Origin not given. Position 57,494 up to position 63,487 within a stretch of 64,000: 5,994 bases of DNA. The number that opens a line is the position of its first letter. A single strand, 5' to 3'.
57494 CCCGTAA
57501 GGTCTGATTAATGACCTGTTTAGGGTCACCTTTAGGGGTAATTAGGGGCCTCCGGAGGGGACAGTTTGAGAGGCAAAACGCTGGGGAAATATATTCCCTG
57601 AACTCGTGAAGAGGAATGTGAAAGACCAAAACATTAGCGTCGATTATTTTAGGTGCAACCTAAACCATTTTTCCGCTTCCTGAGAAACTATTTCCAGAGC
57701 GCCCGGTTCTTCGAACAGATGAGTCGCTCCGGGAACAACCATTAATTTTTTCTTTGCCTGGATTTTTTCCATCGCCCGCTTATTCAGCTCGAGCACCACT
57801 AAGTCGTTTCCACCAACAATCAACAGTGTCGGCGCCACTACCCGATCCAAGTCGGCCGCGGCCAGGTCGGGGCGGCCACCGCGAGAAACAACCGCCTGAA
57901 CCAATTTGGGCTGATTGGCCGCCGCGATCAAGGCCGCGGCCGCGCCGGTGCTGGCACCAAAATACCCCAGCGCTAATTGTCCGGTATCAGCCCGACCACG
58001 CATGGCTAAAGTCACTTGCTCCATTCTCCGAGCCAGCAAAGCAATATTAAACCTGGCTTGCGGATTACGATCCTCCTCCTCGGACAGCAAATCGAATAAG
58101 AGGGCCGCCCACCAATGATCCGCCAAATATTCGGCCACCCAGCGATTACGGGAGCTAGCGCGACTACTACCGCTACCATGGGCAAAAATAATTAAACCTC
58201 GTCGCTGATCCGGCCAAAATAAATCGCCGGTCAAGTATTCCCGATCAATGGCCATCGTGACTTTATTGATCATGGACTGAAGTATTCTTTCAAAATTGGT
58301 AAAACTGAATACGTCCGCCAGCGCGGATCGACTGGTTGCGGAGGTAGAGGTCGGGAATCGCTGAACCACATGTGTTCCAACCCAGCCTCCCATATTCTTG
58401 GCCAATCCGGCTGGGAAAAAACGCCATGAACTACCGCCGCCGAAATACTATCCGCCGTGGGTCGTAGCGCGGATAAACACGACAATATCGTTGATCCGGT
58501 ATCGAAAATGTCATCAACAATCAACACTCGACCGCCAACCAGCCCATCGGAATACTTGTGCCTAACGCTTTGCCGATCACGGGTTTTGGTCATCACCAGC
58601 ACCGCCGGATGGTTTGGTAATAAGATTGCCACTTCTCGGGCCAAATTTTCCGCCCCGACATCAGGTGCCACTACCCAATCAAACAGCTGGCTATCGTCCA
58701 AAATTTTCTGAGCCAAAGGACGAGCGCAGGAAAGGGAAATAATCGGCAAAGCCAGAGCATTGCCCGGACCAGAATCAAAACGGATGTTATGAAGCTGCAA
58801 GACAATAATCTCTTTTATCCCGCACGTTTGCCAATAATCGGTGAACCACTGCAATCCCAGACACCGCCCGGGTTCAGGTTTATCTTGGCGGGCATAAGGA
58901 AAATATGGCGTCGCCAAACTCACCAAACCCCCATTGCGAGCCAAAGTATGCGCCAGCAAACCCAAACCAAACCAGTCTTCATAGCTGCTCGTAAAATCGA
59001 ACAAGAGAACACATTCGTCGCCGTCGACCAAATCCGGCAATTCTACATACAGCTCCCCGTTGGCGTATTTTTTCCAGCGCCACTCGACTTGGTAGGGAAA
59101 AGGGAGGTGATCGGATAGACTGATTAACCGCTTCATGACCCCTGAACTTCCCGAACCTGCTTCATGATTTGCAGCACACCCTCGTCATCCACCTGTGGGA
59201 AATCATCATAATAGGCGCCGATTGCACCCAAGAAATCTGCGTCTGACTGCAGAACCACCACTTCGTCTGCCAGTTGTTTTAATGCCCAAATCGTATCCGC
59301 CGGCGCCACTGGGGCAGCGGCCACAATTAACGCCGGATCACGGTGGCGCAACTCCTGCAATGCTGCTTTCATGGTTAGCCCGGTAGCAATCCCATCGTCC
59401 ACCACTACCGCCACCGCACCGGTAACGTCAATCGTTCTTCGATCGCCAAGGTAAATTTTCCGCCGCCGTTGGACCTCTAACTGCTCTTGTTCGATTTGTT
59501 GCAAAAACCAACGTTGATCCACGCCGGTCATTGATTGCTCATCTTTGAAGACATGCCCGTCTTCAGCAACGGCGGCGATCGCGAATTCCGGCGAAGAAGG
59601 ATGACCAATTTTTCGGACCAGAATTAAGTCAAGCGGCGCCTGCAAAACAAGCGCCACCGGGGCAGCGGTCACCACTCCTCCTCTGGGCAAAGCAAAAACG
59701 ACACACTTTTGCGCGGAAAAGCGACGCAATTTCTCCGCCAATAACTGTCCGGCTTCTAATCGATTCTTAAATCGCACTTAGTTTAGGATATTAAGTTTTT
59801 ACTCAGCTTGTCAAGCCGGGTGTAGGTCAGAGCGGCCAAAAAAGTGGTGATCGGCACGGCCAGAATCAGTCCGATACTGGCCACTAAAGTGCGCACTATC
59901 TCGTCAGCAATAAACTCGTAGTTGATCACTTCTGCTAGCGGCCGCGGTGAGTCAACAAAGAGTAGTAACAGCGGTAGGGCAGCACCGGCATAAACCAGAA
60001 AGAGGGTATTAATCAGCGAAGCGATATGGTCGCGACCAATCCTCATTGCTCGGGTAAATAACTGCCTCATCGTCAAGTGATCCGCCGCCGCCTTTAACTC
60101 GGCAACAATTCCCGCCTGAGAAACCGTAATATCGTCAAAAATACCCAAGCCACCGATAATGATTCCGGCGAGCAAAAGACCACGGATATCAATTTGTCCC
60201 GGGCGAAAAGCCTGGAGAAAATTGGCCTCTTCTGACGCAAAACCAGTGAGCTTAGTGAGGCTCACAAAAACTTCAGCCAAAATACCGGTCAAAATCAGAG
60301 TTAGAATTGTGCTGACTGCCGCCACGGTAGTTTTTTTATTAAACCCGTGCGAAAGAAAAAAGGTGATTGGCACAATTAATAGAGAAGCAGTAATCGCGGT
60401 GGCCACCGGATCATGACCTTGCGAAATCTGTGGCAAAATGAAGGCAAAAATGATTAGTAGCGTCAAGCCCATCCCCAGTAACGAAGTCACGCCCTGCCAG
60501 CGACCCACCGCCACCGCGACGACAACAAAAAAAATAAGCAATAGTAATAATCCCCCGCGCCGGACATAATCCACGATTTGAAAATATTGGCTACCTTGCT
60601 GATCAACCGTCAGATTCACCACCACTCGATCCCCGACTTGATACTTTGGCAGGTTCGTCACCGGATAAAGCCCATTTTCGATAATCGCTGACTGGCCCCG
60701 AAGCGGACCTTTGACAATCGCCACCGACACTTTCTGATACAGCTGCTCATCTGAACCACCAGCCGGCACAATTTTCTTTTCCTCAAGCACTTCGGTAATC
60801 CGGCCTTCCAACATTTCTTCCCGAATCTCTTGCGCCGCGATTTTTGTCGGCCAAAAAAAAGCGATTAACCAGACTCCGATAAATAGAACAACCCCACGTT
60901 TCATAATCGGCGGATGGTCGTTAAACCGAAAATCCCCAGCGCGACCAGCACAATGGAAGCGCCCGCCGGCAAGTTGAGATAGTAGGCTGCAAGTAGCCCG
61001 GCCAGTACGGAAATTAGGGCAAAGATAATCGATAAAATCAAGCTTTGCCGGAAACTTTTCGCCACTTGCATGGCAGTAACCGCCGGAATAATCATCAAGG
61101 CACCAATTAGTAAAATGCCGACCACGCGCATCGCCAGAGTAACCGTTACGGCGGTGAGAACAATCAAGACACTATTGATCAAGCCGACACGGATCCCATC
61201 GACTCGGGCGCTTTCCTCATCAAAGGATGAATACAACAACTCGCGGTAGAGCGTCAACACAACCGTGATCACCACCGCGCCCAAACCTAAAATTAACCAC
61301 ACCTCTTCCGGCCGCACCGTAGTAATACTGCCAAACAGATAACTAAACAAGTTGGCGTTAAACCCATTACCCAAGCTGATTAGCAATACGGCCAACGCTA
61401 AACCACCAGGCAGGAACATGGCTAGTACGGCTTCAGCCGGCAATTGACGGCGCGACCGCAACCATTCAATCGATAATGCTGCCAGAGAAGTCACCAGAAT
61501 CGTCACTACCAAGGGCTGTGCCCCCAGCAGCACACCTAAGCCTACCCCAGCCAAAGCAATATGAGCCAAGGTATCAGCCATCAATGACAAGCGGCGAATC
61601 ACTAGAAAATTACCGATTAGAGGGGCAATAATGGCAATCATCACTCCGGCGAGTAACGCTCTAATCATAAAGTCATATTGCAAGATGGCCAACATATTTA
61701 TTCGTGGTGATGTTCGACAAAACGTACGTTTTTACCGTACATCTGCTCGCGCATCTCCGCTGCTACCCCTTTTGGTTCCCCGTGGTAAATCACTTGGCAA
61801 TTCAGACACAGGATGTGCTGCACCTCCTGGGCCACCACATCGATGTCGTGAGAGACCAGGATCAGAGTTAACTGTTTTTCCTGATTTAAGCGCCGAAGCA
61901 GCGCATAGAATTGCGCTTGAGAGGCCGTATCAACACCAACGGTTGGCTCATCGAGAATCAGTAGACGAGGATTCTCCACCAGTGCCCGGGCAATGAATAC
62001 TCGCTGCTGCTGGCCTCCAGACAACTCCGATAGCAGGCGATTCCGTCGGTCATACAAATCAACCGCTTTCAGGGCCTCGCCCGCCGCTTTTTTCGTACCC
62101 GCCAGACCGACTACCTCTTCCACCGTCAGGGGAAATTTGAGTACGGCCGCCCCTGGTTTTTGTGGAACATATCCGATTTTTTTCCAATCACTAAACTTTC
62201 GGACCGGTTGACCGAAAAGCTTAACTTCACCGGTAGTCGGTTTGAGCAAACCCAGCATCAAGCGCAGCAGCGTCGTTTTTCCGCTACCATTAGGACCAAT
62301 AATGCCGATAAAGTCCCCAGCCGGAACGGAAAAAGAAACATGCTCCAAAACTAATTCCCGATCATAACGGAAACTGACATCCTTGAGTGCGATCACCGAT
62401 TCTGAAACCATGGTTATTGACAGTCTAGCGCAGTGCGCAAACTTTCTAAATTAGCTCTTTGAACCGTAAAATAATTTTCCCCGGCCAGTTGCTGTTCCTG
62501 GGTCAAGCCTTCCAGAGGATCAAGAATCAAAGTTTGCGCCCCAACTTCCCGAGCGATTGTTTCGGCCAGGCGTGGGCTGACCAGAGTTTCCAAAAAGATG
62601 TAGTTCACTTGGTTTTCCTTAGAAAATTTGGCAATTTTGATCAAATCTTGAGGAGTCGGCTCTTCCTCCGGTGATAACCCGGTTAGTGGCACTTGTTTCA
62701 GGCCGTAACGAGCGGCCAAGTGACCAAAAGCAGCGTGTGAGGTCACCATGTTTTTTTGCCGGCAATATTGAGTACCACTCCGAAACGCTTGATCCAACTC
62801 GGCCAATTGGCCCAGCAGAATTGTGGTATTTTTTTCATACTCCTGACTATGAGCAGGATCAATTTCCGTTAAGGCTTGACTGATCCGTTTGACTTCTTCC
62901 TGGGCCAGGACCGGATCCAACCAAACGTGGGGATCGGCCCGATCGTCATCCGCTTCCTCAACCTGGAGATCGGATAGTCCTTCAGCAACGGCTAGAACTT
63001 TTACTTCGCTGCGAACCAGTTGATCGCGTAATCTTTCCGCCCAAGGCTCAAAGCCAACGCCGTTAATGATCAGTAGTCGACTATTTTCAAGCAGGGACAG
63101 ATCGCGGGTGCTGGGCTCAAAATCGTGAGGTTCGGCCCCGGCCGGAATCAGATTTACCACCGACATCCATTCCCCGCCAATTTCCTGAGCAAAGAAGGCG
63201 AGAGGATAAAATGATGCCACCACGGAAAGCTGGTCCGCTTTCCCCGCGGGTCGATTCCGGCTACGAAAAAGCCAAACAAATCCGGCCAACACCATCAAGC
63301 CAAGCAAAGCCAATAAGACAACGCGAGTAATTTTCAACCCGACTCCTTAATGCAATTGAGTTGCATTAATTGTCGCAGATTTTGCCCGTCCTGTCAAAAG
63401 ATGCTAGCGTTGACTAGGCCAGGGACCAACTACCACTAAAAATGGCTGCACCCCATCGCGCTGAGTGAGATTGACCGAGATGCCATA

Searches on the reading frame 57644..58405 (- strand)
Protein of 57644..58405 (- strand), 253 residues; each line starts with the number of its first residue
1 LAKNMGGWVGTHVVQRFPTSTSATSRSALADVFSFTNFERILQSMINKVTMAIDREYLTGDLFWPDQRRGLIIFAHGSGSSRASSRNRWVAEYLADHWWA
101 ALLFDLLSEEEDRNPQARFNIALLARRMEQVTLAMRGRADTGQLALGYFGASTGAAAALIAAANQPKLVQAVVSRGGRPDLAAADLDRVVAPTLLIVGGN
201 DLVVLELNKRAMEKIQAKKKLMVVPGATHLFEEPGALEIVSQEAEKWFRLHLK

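Call 25: search_protein_families(library=pfam, proteins=[window:57644-58405:-], max_evalue=0.01)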
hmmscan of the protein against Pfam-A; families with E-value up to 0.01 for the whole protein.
window:57644-58405:- (253 aa): 7 families
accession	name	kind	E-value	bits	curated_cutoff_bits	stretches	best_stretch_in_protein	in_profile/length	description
PF00561.26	Abhydrolase_1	-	1.3e-08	35.2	25.8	1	71-181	2-107/245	alpha/beta hydrolase fold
PF01738.24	DLH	-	6.5e-07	29.6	21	1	67-237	10-194/217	Dienelactone hydrolase family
PF12740.14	PETase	-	1.2e-06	28.6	28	1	69-249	54-230/263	PET hydrolase-like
PF12146.15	Hydrolase_4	-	1.2e-06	28.4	27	0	184-230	185-233/239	Serine aminopeptidase, S33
PF12697.13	Abhydrolase_6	-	0.00026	22.2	26.3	0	158-234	129-211/217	Alpha/beta hydrolase family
PF20408.4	Abhydrolase_11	-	0.00048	20.4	27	1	70-234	3-170/193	Alpha/beta hydrolase domain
PF00326.27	Peptidase_S9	-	0.0089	16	22.6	0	143-187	63-107/213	Prolyl oligopeptidase family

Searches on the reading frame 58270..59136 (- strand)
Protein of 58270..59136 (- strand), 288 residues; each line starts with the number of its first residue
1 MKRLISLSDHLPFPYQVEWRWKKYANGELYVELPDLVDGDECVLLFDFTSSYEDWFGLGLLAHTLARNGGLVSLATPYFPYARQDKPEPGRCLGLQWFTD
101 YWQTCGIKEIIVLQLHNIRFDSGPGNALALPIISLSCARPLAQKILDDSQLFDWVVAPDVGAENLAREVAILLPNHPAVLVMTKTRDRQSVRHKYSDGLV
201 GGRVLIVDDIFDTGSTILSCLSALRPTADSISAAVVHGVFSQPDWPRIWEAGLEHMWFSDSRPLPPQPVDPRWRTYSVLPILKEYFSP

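Call 25: search_protein_families(library=pfam, proteins=[window:58270-59136:-], max_evalue=0.01)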
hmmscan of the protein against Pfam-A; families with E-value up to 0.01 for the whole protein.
window:58270-59136:- (288 aa): 2 families
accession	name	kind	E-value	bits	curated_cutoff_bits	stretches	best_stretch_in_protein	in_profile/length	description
PF00156.33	Pribosyltran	-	6.8e-10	38.9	26.3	1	136-236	14-123/158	Phosphoribosyl transferase domain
PF13793.12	Pribosyltran_N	-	1.2e-06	28.8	25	1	18-94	26-105/117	N-terminal domain of ribose phosphate pyrophosphokinase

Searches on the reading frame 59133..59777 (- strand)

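Call 41: search_protein_families(library=pfam, proteins=[window:59133-59777:-], max_evalue=0.001)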
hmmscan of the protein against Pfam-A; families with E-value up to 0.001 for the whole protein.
window:59133-59777:- (214 aa): 1 family
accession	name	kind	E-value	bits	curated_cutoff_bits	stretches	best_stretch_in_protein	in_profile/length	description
PF00156.33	Pribosyltran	-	2.1e-16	60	26.3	1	9-162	15-129/158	Phosphoribosyl transferase domain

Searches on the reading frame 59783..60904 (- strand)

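Call 41: search_protein_families(library=pfam, proteins=[window:59783-60904:-], max_evalue=0.001)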
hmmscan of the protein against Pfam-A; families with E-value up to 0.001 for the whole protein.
window:59783-60904:- (373 aa): 1 family
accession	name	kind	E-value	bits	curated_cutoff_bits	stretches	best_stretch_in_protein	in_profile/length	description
PF07907.16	YibE_F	-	5.8e-74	249.1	27.2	1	119-358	1-240/241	YibE/F-like protein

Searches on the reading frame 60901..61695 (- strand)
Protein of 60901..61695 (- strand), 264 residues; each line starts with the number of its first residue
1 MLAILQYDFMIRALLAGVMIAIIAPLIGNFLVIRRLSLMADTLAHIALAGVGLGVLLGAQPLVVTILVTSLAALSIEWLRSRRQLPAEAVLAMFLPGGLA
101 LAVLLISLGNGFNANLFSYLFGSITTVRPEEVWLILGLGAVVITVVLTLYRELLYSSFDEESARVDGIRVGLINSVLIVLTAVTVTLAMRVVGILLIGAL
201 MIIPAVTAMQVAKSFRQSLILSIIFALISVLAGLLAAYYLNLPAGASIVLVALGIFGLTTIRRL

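Call 41: search_protein_families(library=pfam, proteins=[window:60901-61695:-], max_evalue=0.001)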
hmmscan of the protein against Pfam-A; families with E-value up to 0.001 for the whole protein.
window:60901-61695:- (264 aa): 2 families
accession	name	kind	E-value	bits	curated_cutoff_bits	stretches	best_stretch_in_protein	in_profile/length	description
PF00950.22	ABC-3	-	2e-70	237.7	20.1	1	6-258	1-253/258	ABC 3 transport family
PF01032.23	FecCD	-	1.1e-08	35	26.5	1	100-255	145-302/311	FecCD transport family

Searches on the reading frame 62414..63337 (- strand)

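Call 41: search_protein_families(library=pfam, proteins=[window:62414-63337:-], max_evalue=0.001)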
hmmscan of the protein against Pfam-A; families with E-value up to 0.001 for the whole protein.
window:62414-63337:- (307 aa): 1 family
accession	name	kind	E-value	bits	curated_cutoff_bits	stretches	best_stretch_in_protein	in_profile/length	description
PF01297.22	ZnuA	-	1.9e-80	270.6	29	1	39-303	1-263/263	Zinc-uptake complex component A periplasmic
